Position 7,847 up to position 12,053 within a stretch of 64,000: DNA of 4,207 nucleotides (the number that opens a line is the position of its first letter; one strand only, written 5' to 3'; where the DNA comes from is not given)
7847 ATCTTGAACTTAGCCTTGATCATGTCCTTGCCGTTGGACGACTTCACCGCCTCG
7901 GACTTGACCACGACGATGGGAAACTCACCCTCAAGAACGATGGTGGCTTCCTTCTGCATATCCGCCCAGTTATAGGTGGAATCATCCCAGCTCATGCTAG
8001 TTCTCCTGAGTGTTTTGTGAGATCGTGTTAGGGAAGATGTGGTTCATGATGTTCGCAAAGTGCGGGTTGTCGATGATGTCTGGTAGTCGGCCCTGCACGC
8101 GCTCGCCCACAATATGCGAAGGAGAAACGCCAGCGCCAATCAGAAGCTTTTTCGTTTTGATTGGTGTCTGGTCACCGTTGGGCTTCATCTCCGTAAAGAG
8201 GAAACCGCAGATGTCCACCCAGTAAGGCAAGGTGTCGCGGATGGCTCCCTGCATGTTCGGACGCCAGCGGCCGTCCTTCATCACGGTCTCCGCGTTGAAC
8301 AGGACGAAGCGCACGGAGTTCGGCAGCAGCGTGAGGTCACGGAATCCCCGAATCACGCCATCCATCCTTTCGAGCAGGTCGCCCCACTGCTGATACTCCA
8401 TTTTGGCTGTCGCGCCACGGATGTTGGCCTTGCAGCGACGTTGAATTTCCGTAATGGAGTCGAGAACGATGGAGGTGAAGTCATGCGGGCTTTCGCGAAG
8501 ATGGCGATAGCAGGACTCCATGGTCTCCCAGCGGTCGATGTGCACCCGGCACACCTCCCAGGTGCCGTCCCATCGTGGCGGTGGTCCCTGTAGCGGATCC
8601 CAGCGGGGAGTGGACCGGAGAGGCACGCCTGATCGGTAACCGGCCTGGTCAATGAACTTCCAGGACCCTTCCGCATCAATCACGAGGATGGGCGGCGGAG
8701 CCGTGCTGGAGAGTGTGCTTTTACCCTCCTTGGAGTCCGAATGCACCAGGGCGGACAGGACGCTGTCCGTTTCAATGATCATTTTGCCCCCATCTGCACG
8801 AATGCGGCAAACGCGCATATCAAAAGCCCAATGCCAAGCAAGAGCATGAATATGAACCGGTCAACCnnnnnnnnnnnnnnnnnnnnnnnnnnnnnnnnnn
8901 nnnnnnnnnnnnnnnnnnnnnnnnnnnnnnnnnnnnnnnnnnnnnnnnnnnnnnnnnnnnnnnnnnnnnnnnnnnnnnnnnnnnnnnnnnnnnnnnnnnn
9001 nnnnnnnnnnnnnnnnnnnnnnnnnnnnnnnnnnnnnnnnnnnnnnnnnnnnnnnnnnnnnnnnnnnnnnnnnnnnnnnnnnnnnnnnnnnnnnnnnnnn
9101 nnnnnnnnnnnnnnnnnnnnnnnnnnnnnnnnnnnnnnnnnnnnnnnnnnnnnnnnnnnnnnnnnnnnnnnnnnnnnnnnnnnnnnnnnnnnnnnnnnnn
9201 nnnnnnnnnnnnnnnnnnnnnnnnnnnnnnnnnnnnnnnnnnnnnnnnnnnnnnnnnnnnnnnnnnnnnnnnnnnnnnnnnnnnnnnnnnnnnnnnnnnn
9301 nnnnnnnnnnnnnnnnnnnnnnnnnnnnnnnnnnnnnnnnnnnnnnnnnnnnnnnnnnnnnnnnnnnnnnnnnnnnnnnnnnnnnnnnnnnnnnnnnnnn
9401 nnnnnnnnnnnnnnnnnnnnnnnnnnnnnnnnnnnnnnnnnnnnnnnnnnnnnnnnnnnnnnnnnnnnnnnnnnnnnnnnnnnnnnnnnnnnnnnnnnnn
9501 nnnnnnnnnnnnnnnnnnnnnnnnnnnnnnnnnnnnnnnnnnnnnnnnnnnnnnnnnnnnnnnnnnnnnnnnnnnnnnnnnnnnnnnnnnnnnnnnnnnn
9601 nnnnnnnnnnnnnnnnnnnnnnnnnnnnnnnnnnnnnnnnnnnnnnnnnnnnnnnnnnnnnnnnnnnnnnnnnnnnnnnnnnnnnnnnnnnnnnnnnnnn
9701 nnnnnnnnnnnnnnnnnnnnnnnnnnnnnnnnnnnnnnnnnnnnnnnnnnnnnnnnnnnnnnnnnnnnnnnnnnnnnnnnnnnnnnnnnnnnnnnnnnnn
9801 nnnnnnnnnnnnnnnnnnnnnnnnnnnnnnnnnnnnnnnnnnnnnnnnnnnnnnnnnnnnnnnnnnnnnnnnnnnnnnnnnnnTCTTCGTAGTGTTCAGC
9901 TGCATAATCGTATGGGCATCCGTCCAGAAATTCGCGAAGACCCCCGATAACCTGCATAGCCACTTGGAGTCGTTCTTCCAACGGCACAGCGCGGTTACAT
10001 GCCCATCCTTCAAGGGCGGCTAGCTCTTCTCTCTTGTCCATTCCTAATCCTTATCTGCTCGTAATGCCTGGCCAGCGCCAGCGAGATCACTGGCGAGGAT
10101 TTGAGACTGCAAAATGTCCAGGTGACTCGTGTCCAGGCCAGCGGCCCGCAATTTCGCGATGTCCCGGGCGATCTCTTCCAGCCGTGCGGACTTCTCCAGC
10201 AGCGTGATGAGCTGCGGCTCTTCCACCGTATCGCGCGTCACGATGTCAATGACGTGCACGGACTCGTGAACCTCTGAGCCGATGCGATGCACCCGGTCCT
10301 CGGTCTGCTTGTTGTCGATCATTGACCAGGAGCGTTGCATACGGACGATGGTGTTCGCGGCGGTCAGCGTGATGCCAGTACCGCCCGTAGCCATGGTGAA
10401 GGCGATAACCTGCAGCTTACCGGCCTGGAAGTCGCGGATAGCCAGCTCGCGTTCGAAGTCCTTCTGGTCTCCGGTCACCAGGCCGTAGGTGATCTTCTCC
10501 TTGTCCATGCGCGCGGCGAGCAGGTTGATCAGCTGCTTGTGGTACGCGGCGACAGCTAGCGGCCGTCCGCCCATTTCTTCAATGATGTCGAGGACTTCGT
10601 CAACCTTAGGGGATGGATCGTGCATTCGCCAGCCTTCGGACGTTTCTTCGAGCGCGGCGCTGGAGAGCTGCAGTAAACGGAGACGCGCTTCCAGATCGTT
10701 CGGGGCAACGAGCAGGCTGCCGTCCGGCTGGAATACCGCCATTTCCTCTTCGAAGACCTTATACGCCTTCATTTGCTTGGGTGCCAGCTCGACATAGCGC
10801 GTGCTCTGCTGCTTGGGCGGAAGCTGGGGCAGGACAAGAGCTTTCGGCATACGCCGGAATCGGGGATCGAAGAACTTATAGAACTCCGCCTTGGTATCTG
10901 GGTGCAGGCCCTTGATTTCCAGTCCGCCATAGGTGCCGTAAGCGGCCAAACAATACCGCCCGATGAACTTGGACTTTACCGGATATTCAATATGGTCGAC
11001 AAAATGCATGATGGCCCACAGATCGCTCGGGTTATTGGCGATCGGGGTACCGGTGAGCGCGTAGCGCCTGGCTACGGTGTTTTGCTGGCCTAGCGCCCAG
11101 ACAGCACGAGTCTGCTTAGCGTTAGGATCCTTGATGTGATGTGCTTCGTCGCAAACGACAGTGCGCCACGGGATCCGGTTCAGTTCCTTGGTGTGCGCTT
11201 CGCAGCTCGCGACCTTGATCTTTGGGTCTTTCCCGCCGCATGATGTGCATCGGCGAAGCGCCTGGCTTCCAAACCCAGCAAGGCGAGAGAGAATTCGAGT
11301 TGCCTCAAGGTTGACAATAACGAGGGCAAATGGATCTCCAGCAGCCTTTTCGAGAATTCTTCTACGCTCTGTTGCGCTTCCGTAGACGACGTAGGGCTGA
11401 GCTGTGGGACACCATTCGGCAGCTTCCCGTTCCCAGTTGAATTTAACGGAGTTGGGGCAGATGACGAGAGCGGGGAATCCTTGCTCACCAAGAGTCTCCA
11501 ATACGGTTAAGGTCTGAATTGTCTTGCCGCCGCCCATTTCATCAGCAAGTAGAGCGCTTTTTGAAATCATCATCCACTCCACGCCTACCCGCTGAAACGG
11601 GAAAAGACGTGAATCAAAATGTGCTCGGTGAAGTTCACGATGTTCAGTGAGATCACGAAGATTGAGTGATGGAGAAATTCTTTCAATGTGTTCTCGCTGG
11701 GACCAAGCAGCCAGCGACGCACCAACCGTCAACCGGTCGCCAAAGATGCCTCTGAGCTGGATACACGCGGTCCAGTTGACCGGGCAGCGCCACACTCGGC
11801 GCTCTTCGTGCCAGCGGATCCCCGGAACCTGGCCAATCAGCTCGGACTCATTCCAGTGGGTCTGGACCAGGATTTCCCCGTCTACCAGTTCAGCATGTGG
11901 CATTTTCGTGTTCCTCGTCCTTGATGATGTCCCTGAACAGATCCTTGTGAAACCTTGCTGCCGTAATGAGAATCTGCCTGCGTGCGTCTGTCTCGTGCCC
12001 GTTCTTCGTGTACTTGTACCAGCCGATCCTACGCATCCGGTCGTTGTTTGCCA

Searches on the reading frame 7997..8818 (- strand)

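Call 12: search_protein_families(library=pfam, proteins=[window:7997-8818:-], max_evalue=0.01)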
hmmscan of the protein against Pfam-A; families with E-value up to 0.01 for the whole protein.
window:7997-8818:- (273 aa): 1 family
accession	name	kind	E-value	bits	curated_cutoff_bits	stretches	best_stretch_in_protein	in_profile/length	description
PF13479.12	AAA_24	-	5.4e-15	56.2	27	1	23-218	5-179/195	AAA domain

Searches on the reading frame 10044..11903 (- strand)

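Call 12: search_protein_families(library=pfam, proteins=[window:10044-11903:-], max_evalue=0.01)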
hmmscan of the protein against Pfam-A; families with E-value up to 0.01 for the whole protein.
window:10044-11903:- (619 aa): 3 families
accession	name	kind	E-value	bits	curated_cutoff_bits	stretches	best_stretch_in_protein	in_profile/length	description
PF00176.29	SNF2-rel_dom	-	2.2e-36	125.9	24.9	1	103-389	1-257/290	SNF2-related domain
PF00271.37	Helicase_C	-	9.3e-13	48.8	23.5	1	433-542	2-110/110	Helicase conserved C-terminal domain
PF04851.21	ResIII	-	0.00036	20.9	22.5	0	115-287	24-162/164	Type III restriction enzyme, res subunit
